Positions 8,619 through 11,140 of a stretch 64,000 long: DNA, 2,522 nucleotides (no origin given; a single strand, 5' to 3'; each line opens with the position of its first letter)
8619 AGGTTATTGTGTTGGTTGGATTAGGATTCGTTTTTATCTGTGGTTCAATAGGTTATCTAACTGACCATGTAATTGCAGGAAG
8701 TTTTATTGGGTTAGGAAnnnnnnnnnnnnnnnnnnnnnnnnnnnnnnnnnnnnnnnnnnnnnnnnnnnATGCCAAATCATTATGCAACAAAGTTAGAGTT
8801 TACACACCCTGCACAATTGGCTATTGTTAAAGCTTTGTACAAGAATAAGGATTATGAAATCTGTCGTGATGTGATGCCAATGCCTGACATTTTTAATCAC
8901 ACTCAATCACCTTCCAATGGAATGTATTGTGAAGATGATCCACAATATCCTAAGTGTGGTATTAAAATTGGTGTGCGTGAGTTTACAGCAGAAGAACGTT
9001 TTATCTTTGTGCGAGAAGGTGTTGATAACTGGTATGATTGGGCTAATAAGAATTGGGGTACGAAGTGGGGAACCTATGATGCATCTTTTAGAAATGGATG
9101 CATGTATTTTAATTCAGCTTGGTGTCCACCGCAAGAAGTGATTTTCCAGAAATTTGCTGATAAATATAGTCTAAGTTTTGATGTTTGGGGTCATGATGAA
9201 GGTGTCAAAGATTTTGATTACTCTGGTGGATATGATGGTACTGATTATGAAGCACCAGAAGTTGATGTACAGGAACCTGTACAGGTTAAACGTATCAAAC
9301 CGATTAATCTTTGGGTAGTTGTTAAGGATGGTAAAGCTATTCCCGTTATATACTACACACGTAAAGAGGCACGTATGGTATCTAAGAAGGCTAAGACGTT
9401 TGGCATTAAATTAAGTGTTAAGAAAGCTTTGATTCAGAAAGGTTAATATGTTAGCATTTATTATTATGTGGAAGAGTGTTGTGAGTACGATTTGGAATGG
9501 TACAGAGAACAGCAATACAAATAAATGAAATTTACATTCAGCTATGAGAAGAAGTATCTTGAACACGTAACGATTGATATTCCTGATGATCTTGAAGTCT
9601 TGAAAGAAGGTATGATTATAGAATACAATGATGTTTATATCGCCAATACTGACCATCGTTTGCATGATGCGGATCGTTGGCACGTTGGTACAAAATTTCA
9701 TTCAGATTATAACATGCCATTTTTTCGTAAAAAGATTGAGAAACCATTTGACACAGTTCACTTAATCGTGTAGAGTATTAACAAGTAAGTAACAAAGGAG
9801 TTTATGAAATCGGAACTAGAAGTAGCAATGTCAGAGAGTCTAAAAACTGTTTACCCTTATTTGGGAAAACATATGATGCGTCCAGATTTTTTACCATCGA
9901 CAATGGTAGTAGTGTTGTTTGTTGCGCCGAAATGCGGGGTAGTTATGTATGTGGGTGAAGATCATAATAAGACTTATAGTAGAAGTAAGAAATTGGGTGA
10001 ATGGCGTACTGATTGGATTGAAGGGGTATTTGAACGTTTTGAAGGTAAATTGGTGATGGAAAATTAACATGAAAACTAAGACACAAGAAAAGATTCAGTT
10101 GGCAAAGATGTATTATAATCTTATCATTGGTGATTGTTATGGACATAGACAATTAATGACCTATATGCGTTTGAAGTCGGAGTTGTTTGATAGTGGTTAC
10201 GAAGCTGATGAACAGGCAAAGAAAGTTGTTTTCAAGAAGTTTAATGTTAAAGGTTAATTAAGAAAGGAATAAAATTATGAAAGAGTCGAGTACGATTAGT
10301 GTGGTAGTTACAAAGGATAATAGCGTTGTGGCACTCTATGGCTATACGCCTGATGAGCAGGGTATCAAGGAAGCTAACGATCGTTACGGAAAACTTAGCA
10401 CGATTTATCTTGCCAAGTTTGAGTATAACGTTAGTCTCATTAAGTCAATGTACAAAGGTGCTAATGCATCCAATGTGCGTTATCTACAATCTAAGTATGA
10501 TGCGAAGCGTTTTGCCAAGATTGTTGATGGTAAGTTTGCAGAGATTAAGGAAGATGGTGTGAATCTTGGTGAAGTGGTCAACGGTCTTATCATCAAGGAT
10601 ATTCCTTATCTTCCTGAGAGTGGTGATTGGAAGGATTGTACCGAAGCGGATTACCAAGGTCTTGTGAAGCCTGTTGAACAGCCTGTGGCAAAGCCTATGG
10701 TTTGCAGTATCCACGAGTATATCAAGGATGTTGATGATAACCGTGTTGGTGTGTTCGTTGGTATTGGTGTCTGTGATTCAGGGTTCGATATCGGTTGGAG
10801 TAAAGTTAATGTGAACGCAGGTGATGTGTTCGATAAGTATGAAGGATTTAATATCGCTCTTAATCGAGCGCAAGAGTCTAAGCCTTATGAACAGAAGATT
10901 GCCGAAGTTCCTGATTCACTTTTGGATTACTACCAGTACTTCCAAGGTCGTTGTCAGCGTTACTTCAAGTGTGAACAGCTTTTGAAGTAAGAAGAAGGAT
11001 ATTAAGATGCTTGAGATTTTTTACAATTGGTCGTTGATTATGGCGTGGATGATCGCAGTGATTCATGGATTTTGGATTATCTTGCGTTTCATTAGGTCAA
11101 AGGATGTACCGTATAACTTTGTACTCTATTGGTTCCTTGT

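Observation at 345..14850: Family of mobile early-promoter cassettes whose conserved upstream element overwrites the C-terminus of the preceding gene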

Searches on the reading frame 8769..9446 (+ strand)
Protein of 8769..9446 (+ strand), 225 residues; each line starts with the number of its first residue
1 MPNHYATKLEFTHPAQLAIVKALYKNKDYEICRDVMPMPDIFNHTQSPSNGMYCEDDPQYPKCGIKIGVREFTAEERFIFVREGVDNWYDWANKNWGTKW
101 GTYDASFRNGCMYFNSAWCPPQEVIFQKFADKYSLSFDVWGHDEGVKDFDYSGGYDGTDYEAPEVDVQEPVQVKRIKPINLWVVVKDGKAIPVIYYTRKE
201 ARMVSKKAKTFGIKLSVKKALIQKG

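Call 34: search_protein_families(library=pfam, proteins=[window:8769-9446:+], max_evalue=0.01)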
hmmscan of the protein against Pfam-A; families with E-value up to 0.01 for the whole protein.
window:8769-9446:+ (225 aa): 1 family
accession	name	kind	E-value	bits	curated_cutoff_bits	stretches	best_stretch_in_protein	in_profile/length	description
PF18406.6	DUF1281_C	-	0.00013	22.2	22.8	1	96-147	2-50/88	Ferredoxin-like domain in Api92-like protein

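Call 42: search_protein_families(library=phrogs, proteins=[window:8769-9446:+])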
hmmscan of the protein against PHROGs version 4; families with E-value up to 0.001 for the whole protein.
window:8769-9446:+ (225 aa): 2 families
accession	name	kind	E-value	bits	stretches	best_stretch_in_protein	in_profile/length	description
phrog_12644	-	unknown function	6.7e-09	36.8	1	82-133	110-162/236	-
phrog_20518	-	unknown function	1.3e-08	36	1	72-145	91-169/177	-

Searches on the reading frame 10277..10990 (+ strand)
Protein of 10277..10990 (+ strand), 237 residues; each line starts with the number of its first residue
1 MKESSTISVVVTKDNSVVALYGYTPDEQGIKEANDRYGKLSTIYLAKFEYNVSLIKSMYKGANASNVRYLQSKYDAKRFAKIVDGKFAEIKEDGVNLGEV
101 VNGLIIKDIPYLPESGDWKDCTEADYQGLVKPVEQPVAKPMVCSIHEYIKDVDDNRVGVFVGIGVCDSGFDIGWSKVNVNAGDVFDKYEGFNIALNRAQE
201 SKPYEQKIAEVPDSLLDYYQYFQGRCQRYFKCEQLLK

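Call 34: search_protein_families(library=pfam, proteins=[window:10277-10990:+], max_evalue=0.01)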
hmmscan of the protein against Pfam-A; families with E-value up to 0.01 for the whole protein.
window:10277-10990:+ (237 aa): 0 families

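Call 42: search_protein_families(library=phrogs, proteins=[window:10277-10990:+])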
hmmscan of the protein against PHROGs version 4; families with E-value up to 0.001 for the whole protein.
window:10277-10990:+ (237 aa): 0 families

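Call 51: find_homologous_proteins(query=window:10277-10990:+)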
Query window:10277-10990:+ (237 aa): 4 proteins with E <= 0.001 among 263 candidates.
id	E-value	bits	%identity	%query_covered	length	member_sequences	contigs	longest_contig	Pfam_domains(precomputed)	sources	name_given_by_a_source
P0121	8.2e-118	410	78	100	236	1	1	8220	-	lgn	-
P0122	2.2e-111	389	100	72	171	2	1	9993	-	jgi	jgi:hypothetical protein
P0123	1.5e-110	387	73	100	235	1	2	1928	-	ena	-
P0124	1.8e-86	308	64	100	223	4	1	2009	-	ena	-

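Call 54: find_encoding_contigs(protein=P0121, flank=10000)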
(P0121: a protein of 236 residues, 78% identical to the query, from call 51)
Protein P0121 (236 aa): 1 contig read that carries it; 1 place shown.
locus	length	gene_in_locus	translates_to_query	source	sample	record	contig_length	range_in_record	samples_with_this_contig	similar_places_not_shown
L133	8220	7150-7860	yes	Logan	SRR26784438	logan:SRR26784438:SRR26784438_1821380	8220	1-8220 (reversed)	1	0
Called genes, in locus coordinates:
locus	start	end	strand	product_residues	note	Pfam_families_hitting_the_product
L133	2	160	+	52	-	?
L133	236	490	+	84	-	-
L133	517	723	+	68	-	-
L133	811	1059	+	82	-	-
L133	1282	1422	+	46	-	-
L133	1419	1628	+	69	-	-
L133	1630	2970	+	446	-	PF04055:Radical_SAM (weak)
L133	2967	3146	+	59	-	-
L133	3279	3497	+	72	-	-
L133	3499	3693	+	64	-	-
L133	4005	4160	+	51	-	-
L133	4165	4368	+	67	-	-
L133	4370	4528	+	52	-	-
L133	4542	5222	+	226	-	-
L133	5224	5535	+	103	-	-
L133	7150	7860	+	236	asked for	-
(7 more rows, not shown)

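Call 55: find_encoding_contigs(protein=P0123, flank=10000)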
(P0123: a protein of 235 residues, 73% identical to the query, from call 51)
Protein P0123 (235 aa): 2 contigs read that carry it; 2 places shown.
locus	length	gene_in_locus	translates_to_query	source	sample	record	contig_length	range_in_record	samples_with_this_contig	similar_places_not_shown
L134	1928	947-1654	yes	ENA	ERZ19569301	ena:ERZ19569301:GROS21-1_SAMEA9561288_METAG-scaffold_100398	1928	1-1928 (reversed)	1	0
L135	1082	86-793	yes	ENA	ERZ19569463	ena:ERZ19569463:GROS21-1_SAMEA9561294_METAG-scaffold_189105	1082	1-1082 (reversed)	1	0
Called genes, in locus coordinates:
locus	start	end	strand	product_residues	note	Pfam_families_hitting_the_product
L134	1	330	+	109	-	?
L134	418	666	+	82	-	-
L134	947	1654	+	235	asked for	-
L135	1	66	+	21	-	?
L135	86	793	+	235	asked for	-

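Call 56: find_encoding_contigs(protein=P0124, flank=10000)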
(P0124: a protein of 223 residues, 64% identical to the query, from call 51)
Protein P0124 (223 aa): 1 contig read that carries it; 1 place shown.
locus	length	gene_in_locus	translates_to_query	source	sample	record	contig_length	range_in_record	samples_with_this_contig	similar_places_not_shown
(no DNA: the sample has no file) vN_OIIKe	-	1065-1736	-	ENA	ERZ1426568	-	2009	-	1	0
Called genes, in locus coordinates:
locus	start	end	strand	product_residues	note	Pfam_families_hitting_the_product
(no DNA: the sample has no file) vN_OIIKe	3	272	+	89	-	?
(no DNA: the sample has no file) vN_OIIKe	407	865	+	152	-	PF10263:SprT-like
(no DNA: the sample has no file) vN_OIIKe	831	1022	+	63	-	-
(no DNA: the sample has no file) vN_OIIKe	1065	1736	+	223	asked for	-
